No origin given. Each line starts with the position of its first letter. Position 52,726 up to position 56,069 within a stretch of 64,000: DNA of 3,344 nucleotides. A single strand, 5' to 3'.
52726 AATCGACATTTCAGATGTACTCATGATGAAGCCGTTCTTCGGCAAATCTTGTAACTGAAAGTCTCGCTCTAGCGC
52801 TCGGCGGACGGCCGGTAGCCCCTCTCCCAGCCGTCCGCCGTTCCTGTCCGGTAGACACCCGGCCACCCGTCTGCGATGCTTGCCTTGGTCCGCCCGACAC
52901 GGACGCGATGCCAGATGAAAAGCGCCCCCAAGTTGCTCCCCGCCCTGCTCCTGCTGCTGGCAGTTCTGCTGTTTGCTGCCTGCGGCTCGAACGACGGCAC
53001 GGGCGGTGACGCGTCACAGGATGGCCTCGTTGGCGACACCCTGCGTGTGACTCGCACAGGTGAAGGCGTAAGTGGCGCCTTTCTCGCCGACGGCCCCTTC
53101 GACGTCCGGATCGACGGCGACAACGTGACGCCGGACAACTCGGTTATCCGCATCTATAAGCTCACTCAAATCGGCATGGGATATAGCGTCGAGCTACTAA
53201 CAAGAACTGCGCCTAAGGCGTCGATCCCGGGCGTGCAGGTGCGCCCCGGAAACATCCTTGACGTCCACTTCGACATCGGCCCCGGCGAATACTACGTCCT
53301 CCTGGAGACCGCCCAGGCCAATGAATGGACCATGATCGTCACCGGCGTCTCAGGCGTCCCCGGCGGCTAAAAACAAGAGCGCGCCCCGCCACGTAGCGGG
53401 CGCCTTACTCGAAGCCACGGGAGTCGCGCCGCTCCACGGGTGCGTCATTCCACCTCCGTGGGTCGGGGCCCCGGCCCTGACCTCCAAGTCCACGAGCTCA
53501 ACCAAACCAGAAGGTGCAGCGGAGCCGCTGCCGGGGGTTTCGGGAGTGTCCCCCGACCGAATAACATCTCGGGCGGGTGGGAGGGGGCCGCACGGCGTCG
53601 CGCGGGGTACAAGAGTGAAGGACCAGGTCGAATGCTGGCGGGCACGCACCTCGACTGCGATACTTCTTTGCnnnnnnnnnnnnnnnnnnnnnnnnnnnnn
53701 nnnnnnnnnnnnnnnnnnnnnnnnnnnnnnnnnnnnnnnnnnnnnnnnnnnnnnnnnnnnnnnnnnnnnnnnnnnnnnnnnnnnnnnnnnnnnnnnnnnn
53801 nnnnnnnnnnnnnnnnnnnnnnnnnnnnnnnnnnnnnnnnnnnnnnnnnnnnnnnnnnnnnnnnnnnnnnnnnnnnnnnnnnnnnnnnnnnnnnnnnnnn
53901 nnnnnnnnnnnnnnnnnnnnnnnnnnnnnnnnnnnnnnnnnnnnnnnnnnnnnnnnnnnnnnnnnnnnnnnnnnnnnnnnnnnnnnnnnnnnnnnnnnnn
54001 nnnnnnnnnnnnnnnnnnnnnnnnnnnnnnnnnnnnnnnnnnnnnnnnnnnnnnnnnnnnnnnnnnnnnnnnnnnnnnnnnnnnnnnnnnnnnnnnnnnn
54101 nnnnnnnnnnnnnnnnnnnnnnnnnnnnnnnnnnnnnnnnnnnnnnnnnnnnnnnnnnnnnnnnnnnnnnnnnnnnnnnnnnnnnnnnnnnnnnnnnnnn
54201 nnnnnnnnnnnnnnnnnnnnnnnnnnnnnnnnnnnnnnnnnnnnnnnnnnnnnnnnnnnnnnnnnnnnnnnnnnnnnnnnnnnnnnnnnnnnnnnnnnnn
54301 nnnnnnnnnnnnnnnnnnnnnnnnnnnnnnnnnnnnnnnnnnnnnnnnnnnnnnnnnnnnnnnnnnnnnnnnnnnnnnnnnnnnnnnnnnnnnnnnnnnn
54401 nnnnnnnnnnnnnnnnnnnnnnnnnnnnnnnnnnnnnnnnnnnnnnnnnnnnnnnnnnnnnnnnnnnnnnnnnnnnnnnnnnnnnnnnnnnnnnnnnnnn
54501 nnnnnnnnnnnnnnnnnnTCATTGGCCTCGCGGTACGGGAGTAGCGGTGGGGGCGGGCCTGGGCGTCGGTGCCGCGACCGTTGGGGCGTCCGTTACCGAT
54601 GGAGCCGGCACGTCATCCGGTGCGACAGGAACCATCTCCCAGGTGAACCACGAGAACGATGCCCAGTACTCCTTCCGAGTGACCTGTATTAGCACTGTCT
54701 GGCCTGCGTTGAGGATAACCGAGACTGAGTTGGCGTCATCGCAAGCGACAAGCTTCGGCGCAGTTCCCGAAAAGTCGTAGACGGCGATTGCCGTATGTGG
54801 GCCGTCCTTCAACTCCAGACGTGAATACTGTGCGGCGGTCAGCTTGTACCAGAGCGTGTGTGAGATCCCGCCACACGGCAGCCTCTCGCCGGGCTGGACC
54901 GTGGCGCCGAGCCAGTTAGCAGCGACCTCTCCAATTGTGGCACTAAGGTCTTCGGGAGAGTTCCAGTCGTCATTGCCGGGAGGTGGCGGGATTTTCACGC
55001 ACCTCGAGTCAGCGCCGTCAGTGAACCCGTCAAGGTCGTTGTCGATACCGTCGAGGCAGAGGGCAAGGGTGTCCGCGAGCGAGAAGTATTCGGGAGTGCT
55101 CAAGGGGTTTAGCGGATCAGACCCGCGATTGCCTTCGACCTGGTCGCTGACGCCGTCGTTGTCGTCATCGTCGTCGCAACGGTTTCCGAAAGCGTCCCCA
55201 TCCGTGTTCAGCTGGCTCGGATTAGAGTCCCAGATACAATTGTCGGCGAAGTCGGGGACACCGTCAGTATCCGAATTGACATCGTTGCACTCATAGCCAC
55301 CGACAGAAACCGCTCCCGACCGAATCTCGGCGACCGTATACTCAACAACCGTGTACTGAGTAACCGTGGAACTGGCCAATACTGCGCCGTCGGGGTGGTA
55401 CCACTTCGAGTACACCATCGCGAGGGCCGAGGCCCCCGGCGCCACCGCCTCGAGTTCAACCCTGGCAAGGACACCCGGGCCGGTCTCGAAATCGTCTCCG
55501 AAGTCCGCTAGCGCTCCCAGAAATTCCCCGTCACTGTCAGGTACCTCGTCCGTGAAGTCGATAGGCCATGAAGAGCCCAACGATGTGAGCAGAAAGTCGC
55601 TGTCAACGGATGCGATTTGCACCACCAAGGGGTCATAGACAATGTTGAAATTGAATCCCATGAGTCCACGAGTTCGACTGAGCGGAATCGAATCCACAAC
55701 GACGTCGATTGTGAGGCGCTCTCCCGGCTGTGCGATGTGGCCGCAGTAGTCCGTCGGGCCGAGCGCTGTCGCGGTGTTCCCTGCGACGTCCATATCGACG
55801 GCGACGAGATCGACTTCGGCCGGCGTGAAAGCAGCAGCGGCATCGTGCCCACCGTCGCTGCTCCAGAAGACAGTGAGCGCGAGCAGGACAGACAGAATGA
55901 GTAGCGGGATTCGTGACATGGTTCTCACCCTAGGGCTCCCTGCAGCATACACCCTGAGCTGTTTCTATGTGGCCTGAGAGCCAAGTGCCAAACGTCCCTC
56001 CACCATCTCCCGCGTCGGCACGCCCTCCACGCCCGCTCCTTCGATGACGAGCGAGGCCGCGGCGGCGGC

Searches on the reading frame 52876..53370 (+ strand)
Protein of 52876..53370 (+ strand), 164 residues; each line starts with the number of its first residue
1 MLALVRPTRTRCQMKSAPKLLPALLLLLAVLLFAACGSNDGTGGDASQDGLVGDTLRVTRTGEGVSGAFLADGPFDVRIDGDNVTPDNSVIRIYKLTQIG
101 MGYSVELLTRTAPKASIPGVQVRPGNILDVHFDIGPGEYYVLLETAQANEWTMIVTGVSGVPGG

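Call 6: search_protein_families(library=pfam, proteins=[window:52876-53370:+], max_evalue=0.1)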
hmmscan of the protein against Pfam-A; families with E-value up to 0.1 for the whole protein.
window:52876-53370:+ (164 aa): 1 family
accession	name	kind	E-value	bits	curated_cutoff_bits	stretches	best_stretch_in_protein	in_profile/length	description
PF22859.1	IBIN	-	0.079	13.2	27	0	20-44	3-26/41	Induced by infection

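Call 7: search_protein_families(library=ncbifam, proteins=[window:52876-53370:+], max_evalue=0.1)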
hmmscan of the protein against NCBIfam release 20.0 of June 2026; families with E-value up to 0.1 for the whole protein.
window:52876-53370:+ (164 aa): 1 family
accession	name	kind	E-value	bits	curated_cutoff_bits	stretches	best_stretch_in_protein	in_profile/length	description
NF058595.1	invert_tail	domain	0.0075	16.6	37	1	12-63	48-98/113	lipo-invert putative C-terminal anchoring domain-containing protein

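Call 20: search_protein_families(library=pfam, max_evalue=10, proteins=[window:52915-53370:+])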
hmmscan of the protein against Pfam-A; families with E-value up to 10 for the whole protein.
window:52915-53370:+ (151 aa): 1 family
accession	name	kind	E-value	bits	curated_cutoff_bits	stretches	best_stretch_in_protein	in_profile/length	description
PF22859.1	IBIN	-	0.072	13.4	27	1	7-31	3-26/41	Induced by infection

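Call 82: search_solved_structures(query=A7, max_evalue=10)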
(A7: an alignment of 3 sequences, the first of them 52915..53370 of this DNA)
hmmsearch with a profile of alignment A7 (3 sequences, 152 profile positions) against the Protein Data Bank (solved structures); distinct sequences matched with E-value up to 10: 3.
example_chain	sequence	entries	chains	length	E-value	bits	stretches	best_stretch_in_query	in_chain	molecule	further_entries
4p99_A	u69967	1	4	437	0.028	17.3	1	23-78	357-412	MpAFP_RII tetra-tandemer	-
4kdv_A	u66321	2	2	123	0.62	13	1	22-78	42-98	Antifreeze protein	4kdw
4m68_A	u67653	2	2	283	1.8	11.4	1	53-96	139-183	Mixed lineage kinase domain-like protein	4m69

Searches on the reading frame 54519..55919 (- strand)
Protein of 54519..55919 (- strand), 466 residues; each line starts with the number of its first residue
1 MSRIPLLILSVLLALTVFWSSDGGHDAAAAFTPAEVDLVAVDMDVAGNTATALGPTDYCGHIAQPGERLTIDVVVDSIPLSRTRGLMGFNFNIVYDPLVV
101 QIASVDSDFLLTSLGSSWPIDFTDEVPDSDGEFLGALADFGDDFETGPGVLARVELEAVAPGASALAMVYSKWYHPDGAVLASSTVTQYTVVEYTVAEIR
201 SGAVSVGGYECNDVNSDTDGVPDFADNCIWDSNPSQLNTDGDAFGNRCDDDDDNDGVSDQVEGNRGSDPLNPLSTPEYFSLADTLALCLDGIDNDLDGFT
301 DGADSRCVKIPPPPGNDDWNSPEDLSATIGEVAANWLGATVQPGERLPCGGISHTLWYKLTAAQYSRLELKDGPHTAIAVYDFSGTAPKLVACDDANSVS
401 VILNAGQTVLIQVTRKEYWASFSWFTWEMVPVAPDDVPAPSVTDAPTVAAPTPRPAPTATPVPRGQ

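Call 6: search_protein_families(library=pfam, proteins=[window:54519-55919:-], max_evalue=0.1)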
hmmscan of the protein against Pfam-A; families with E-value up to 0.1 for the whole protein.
window:54519-55919:- (466 aa): 3 families
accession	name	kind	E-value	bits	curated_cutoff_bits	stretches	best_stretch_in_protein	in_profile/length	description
PF18884.5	TSP3_bac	-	8.1e-05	22.8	25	1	251-272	1-22/22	Bacterial TSP3 repeat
PF00963.24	Cohesin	-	0.00038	21.1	24.1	1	63-112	10-56/139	Cohesin domain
PF23759.1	GBD_T9SS_assoc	-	0.032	15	27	1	330-425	19-114/116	Galactose binding domain-like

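Call 7: search_protein_families(library=ncbifam, proteins=[window:54519-55919:-], max_evalue=0.1)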
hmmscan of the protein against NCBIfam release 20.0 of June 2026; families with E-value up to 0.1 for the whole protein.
window:54519-55919:- (466 aa): 3 families
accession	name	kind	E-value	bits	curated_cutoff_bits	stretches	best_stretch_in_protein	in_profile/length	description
NF033662.1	acid_disulf_rpt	repeat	9.9e-08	31.6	41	1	283-310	2-29/32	acidic double-disulfide repeat-containing protein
NF047638.1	throspo3_MtsC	equivalog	6.5e-07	28.6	350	1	213-304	123-206/428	cell-cell cohesion MYXO-CTERM protein MtsC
NF045500.1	Omp28_seleno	equivalog_domain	8.9e-06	25.3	200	1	213-268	272-327/377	Omp28-related selenoprotein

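Call 65: find_encoding_contigs(protein=window:54519-55919:-, flank=10000, max_places=6)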
Protein window:54519-55919:- (466 aa): 5 contigs read that carry it; 3 places shown.
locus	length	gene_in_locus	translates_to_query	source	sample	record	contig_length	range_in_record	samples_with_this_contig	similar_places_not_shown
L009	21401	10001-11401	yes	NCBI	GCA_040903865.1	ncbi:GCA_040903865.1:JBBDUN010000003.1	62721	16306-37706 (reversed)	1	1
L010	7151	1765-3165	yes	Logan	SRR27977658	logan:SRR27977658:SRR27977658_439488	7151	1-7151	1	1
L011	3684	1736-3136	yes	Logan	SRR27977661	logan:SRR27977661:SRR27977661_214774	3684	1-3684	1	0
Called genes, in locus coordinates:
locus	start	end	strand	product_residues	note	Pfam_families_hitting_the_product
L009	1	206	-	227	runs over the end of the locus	PF07722:Peptidase_C26, PF00117:GATase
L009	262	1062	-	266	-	PF01061:ABC2_membrane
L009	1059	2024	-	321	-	PF00005:ABC_tran, PF13304:AAA_21 (weak), PF27102:NodI_C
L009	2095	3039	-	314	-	PF00491:Arginase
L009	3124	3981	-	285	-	PF13428:TPR_14 (faint), PF13431:TPR_17 (faint), PF13432:TPR_16 (weak), PF13414:TPR_11 (faint), PF14559:TPR_19 (weak), PF00515:TPR_1 (weak), PF07719:TPR_2 (weak), PF13181:TPR_8 (faint)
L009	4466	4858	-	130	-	PF13451:zf_Tbcl, PF23477:zf_Tbcl_2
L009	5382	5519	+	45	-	PF00468:Ribosomal_L34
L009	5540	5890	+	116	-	PF00825:Ribonuclease_P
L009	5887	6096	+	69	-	PF01809:YidD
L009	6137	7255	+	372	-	PF13360:PQQ_2, PF01011:PQQ (faint), PF25857:DUF7957 (faint), PF13570:Beta-prop_ACSF4, PF07774:EMC1_C (faint), PF13360:PQQ_2, PF13570:Beta-prop_ACSF4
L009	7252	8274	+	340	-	PF02096:60KD_IMP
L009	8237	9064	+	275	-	PF14804:Jag_N, PF13083:KH_KhpA-B, PF01424:R3H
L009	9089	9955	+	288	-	PF00294:PfkB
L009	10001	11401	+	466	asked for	-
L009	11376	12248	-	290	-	PF00491:Arginase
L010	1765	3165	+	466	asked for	-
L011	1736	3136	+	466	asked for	-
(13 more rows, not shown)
